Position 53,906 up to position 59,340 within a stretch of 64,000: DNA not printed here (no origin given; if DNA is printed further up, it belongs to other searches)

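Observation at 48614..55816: Four consecutive, translationally coupled gamma-glutamyltransferase paralogs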

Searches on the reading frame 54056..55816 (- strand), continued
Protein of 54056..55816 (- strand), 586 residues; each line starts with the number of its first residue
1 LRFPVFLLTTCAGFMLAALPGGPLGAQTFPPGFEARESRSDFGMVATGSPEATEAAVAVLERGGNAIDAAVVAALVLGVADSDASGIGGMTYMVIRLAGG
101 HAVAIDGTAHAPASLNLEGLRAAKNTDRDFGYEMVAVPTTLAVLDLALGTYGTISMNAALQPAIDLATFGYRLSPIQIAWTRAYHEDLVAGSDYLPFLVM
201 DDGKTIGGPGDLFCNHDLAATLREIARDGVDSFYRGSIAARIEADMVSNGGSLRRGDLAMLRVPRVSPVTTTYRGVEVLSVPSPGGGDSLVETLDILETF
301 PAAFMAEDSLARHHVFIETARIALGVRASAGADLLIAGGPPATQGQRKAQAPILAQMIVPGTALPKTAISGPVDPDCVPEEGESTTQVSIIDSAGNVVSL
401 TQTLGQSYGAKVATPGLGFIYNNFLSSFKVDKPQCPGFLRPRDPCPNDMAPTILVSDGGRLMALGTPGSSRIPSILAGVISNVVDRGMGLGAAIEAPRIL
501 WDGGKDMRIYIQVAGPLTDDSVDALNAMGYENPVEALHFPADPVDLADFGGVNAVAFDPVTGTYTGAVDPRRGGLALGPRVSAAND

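Call 49: search_solved_structures(query=P0173, max_evalue=1e-20, show_alignments=3)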
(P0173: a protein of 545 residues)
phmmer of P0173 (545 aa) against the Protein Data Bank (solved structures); distinct sequences matched with E-value up to 1e-20: 21.
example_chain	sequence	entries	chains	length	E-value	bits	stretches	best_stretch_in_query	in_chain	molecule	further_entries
2e0w_A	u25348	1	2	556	2.2e-62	214.5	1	23-538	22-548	Gamma-glutamyltranspeptidase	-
4y23_A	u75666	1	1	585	1.8e-58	201.6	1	18-544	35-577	Gamma glutamyl transpeptidase,Gamma-glutamyltranspeptidase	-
2nqo_A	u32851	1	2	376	7.3e-46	160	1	24-275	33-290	Gamma-glutamyltranspeptidase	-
5bpk_A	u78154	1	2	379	7.5e-46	160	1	24-275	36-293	Gamma-glutamyltranspeptidase (Ggt)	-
2qm6_A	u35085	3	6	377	7.6e-46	160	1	25-275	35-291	Gamma-glutamyltranspeptidase | Gamma-glutamyltranspeptidase (Ggt) Large subunit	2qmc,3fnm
2nlz_A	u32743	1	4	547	2.2e-43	151.9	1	22-541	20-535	Cephalosporin acylase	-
2dbu_A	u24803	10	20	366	3.9e-40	141.1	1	23-274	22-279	Gamma-glutamyltranspeptidase | Gamma-glutamyltranspeptidase large chain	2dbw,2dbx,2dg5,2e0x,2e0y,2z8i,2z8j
3a75_A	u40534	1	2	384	9.2e-38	133.3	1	22-317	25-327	Gamma-glutamyltranspeptidase large chain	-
3whq_A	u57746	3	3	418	1.2e-37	133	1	22-317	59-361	Gamma-glutamyltranspeptidase large chain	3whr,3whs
2v36_A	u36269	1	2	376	5.7e-37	130.7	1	22-317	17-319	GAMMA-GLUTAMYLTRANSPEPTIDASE LARGE CHAIN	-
5xlu_A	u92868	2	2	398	8.3e-36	126.9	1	18-332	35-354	Gamma glutamyl transpeptidase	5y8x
7d9e_A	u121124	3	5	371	1.1e-35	126.5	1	25-368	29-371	Gamma-glutamyltransferase 1 Threonine peptidase. MEROPS family T03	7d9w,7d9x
5y9b_A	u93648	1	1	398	1.2e-35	126.4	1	18-332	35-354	Gamma glutamyl transpeptidase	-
4ott_A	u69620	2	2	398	1.4e-35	126.1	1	18-332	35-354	Gamma glutamyl transpeptidase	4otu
5zjg_A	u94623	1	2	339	2.1e-34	122.2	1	26-332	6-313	Gamma-glutamyltransferase 1 Threonine peptidase. MEROPS family T03 L-subunit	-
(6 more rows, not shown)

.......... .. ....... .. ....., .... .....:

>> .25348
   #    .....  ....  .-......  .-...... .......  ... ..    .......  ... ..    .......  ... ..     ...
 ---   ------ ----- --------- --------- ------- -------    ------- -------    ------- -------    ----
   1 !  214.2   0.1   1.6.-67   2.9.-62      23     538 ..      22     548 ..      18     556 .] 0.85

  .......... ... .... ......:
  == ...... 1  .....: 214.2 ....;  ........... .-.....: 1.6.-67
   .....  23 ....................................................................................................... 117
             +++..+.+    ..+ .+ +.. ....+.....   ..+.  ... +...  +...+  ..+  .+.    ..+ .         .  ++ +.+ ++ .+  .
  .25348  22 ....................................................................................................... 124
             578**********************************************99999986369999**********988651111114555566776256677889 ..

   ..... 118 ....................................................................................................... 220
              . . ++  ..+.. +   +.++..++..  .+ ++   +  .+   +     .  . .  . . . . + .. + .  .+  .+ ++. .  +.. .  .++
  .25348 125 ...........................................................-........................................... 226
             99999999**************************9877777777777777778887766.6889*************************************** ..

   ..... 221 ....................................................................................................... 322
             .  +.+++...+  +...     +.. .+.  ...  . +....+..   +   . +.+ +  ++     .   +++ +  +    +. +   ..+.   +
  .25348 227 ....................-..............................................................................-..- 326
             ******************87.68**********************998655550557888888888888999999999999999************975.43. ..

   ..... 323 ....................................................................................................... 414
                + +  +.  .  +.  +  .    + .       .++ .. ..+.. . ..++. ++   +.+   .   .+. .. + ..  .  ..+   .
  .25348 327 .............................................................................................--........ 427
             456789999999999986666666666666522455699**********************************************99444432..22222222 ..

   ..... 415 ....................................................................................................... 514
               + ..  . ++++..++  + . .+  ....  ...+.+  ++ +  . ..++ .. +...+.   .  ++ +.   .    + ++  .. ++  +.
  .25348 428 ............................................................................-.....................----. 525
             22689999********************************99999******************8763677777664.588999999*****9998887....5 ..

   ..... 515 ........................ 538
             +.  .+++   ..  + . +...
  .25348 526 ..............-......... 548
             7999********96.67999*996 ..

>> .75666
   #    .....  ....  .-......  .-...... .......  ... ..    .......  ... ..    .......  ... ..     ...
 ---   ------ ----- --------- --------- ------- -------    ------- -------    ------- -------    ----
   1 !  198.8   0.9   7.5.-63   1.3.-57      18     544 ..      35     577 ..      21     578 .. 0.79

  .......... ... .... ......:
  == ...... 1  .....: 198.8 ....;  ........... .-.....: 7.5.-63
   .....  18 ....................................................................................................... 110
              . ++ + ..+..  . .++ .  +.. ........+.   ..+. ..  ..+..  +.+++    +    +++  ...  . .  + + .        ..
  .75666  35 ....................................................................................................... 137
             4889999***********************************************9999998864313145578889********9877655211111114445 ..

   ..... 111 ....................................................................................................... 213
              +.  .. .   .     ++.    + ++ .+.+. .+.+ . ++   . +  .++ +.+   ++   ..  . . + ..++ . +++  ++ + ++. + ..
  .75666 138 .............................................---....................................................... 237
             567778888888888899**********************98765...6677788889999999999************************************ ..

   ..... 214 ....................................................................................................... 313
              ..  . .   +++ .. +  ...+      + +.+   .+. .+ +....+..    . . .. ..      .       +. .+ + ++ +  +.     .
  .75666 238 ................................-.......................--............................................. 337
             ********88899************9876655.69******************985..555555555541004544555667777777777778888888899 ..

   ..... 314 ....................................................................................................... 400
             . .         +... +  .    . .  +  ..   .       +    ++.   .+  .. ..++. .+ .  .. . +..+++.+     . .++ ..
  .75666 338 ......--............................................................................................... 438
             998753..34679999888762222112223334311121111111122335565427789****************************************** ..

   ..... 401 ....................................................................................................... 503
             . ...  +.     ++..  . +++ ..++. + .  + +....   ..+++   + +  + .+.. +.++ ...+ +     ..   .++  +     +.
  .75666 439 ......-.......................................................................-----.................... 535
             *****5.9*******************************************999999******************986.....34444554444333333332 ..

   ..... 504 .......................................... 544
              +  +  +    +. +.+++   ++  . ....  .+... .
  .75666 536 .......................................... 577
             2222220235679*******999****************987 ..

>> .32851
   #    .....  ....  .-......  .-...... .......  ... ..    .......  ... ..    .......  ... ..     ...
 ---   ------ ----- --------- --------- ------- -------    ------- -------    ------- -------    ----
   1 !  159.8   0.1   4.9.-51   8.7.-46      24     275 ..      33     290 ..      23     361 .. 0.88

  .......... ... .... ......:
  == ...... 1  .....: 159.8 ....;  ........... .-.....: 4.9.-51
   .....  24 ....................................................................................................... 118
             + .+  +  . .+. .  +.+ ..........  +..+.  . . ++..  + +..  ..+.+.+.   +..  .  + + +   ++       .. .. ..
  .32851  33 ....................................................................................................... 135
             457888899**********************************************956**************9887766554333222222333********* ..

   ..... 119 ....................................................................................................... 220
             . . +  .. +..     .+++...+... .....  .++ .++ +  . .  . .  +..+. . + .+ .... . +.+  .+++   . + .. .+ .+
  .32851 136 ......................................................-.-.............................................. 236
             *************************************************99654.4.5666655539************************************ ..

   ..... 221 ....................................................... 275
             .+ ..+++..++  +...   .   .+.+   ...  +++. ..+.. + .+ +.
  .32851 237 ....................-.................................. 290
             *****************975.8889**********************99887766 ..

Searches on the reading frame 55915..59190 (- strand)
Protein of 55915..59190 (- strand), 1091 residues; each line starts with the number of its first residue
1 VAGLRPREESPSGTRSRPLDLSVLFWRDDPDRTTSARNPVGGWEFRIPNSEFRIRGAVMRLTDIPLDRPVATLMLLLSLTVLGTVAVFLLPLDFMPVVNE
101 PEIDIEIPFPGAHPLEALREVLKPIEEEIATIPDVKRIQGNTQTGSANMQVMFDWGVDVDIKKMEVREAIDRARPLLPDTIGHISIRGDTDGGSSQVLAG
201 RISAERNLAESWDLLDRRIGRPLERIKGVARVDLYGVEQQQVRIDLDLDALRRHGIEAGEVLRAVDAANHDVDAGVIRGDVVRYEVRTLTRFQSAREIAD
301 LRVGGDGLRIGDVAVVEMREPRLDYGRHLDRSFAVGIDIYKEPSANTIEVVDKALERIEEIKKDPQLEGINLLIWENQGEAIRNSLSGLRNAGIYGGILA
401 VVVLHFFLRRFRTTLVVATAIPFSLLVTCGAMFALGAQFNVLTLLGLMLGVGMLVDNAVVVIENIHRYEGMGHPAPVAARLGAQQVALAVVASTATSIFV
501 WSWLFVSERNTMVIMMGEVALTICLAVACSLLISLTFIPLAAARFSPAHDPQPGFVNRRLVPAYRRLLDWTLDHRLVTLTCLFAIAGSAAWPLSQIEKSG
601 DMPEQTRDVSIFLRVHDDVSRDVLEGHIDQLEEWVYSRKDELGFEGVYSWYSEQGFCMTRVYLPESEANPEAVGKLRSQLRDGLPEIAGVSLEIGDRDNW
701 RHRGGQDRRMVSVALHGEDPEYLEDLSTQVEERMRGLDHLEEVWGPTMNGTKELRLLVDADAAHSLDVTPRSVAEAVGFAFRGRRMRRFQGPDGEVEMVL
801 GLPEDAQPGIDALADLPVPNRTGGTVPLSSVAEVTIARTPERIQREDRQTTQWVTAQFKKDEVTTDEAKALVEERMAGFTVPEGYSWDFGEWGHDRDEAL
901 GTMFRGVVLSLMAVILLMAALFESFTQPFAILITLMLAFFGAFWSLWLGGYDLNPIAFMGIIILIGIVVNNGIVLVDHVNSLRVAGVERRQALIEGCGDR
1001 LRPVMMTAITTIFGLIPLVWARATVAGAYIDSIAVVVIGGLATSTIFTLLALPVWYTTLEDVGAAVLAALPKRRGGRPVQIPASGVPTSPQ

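Call 3: search_protein_families(library=pfam, proteins=[window:55915-59190:-])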
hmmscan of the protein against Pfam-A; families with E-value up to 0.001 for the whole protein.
window:55915-59190:- (1091 aa): 3 families
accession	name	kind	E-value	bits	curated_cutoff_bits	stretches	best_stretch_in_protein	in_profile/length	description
PF00873.25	ACR_tran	-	2e-186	622.1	28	1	65-1059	5-1020/1021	AcrB/AcrD/AcrF family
PF02355.23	SecD_SecF_C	-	2.5e-05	24.2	20.5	0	905-1055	35-183/189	Protein export membrane protein SecD/SecF, C-terminal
PF03176.21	MMPL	-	2.6e-05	23.8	20.5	1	390-548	146-305/333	MMPL family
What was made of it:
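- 55915..59019 (-): RND permease 2 (MdtB/MdtC-like). The likely start is M58 of the 1091-aa ORF that runs to 59190. Its stop is 98 nt upstream of G1. PF00873 E 2e-186 (call 3).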

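Call 31: search_protein_families(library=ncbifam, proteins=[window:55915-59190:-], max_evalue=0.00001)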
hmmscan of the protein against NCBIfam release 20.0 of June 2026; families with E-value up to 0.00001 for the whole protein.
window:55915-59190:- (1091 aa): 16 families
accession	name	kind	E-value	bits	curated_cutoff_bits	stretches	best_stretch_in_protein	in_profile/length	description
NF033617.1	RND_permease_2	subfamily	8.5e-167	557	1250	1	63-1060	2-1008/1009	multidrug efflux RND transporter permease subunit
NF000282.2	RND_permease_1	subfamily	6.5e-116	388.5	1250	2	66-635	5-597/1029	multidrug efflux RND transporter permease subunit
NF007905.0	PRK10614.1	equivalog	2.7e-104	349.8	1774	1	61-1061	3-1010/1025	multidrug efflux RND transporter permease subunit MdtC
TIGR00915.1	2A0602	subfamily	2e-102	343.9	940.35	2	66-544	6-495/1050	efflux RND transporter permease subunit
NF007798.0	PRK10503.1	equivalog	3.4e-97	326.2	1584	1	68-1063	19-1026/1040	MdtB/MuxB family multidrug efflux RND transporter permease subunit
TIGR00914.1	2A0601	subfamily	9.2e-97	324.9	701.45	2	73-596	17-558/1051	CusA/CzcA family heavy metal efflux RND transporter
NF007133.0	PRK09579.1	equivalog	1.2e-80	271.4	1763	2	59-585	1-532/1017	multidrug efflux RND transporter permease subunit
NF007842.1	PRK10555.1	equivalog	3.4e-72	243.7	1854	2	65-542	5-493/1036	multidrug efflux RND transporter permease AcrD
NF007131.0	PRK09577.1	equivalog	1e-66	225.4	1768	2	66-547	6-498/1045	multidrug efflux RND transporter permease subunit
NF011706.2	PRK15127.1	equivalog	2.3e-66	224.5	2150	2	66-574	6-526/1049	multidrug efflux RND transporter permease subunit AcrB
NF000037.1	RND_perm_OqxB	exception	3e-62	210.7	2200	2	64-551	6-504/1050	multidrug efflux RND transporter permease subunit OqxB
TIGR00916.1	2A0604s01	subfamily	5e-12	45.9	148.6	1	391-532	88-228/231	SecD/SecF family protein translocase subunit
TIGR03480.1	HpnN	hypoth_equivalog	2.4e-10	39.1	751.85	1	365-539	694-853/862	hopanoid biosynthesis associated RND transporter like protein HpnN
TIGR00921.1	2A067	subfamily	6.2e-09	34.4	351.9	1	397-541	202-342/733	hydrophobe/amphiphile efflux-3 (HAE3) family transporter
NF009583.0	PRK13024.1-3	subfamily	3.6e-07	28.6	721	1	392-543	284-429/755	protein translocase subunit SecDF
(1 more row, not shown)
